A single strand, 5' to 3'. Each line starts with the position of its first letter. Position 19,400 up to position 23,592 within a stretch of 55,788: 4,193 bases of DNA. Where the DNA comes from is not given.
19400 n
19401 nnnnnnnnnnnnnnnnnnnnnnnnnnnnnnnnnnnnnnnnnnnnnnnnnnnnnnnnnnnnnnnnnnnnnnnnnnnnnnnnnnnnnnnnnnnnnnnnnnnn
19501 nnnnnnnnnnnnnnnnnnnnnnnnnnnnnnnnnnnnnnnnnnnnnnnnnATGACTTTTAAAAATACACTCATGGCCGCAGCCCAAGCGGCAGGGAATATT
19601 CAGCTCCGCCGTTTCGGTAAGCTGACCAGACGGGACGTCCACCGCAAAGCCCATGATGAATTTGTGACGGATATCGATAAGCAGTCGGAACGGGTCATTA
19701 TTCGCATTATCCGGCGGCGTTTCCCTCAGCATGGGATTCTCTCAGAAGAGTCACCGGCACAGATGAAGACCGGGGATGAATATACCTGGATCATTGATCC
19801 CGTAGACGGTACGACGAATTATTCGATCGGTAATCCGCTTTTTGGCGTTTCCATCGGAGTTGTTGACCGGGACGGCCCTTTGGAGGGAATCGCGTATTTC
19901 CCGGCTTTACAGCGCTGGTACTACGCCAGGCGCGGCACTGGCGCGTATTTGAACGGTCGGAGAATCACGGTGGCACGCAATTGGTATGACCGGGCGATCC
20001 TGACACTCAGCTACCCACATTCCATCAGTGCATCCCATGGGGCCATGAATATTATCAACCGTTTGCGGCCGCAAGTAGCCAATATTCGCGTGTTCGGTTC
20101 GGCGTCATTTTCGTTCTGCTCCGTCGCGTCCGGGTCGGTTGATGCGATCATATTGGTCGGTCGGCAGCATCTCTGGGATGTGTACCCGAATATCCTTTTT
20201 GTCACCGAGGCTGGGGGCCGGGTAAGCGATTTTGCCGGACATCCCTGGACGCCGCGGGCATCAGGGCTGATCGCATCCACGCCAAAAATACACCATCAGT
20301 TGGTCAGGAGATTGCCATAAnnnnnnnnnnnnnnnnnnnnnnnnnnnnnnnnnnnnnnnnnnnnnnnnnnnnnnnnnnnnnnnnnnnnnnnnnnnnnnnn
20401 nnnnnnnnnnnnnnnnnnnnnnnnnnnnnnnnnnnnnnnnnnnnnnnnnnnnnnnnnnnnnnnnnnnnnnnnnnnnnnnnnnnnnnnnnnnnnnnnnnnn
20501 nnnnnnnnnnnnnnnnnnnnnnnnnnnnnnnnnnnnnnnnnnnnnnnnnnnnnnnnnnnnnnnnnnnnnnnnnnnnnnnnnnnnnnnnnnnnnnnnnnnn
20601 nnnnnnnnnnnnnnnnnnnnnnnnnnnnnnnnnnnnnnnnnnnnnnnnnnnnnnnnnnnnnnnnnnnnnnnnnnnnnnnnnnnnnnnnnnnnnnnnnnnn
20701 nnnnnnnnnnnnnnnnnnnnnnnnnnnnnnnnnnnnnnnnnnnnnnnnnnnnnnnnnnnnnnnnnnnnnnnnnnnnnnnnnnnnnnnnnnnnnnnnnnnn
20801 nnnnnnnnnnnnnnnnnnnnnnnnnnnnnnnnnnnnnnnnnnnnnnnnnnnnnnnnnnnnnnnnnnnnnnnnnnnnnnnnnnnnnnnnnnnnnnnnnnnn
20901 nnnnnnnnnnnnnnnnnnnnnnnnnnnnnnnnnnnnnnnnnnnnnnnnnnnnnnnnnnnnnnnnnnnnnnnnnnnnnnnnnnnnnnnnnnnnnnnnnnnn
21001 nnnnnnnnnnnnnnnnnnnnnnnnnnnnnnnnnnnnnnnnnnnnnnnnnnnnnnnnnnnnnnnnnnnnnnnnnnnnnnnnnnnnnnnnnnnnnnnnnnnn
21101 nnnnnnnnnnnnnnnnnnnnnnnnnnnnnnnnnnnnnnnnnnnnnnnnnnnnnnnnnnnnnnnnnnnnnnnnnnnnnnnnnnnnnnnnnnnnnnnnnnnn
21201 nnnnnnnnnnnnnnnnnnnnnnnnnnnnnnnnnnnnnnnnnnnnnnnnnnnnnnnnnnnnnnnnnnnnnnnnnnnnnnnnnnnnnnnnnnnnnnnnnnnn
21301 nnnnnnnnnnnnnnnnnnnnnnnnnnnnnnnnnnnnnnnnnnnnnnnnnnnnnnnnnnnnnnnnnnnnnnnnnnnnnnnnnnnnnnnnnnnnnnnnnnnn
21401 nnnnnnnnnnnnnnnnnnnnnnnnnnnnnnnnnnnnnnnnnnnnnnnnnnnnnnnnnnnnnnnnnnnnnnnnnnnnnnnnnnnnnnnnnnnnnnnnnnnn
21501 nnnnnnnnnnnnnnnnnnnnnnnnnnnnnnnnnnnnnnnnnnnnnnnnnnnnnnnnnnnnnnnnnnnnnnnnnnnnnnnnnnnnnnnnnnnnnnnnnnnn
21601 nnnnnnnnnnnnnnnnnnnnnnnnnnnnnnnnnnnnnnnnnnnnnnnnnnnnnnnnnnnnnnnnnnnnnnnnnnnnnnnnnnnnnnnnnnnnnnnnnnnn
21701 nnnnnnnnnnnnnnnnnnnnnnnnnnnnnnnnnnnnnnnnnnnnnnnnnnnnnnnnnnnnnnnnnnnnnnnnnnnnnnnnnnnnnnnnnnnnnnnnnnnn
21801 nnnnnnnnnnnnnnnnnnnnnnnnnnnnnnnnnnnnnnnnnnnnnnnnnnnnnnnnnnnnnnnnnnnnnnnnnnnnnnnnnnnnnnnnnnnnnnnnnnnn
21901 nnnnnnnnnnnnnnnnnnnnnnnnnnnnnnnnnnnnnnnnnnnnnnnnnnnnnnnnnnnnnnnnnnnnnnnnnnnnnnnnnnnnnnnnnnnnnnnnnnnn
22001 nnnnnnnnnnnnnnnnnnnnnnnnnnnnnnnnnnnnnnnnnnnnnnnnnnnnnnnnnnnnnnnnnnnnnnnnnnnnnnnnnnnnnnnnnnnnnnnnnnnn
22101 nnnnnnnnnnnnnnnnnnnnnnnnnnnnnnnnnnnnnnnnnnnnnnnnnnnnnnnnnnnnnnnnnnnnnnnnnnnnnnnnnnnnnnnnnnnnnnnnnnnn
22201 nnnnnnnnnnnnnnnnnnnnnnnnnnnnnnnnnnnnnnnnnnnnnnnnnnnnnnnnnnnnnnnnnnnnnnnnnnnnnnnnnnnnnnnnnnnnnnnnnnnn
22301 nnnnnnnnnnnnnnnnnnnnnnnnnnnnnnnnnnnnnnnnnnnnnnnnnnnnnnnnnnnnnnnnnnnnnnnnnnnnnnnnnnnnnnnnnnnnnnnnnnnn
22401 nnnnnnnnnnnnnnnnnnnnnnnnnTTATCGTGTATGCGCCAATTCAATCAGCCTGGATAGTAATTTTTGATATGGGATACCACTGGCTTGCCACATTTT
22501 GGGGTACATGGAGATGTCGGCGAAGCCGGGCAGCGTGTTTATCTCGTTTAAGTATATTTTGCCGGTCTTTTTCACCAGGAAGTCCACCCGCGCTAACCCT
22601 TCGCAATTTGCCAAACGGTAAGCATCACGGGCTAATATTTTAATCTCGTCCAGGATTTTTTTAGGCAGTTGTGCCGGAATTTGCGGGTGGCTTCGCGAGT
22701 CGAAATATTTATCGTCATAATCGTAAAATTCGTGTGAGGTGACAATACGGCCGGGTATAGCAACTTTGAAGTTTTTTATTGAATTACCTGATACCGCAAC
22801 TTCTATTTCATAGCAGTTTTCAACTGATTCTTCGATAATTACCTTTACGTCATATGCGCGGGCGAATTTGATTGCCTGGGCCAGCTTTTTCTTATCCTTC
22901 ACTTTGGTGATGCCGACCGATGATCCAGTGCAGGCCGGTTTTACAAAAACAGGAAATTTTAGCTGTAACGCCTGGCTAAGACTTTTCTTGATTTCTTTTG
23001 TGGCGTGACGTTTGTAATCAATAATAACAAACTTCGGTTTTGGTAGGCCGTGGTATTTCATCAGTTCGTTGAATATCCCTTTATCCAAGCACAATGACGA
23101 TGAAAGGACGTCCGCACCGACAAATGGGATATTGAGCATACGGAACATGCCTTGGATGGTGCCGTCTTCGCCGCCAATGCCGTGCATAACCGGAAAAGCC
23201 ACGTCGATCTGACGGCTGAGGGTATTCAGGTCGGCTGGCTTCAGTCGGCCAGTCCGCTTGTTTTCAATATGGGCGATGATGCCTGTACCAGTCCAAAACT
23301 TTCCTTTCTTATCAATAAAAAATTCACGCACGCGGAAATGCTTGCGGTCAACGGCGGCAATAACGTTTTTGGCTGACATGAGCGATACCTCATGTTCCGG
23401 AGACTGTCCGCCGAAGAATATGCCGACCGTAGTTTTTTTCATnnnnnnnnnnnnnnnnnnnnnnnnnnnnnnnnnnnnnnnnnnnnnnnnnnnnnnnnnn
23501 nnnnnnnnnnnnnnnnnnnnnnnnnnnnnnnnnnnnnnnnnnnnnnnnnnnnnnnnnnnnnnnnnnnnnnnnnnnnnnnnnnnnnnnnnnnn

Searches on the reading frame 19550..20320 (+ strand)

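Call 30: search_protein_families(library=pfam, proteins=[window:19550-20320:+], max_evalue=0.00001)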
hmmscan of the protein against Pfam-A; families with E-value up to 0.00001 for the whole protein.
window:19550-20320:+ (256 aa): 1 family
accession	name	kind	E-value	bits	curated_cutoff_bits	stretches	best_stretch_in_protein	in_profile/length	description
PF00459.30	Inositol_P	-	1e-53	183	27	1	5-252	7-262/271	Inositol monophosphatase family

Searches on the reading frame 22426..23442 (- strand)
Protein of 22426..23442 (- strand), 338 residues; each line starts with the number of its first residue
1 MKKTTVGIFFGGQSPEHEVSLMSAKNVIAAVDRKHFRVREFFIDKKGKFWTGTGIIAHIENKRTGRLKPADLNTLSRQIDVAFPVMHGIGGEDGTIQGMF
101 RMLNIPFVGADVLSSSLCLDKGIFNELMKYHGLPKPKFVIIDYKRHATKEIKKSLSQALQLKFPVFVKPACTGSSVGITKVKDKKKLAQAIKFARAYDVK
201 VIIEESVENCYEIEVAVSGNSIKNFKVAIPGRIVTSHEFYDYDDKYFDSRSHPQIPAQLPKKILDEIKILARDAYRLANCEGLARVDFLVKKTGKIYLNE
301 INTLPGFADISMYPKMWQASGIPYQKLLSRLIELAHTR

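Call 31: search_protein_families(library=pfam, proteins=[window:22426-23442:-], max_evalue=0.00001)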
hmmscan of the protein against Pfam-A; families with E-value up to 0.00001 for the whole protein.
window:22426-23442:- (338 aa): 4 families
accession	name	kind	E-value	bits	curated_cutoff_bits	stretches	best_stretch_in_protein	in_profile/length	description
PF07478.18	Dala_Dala_lig_C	-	1.1e-65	221.4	24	1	127-333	1-204/204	D-ala D-ala ligase C-terminus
PF01820.27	Dala_Dala_lig_N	-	4.8e-29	101.8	34.6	1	6-110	2-121/121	D-ala D-ala ligase N-terminus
PF02222.28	ATP-grasp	-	6.1e-09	36.2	27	1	128-302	3-160/179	ATP-grasp domain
PF02786.22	CPSase_L_D2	-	7.2e-08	32.6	19.8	1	144-303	20-178/211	Carbamoyl-phosphate synthase L chain, ATP binding domain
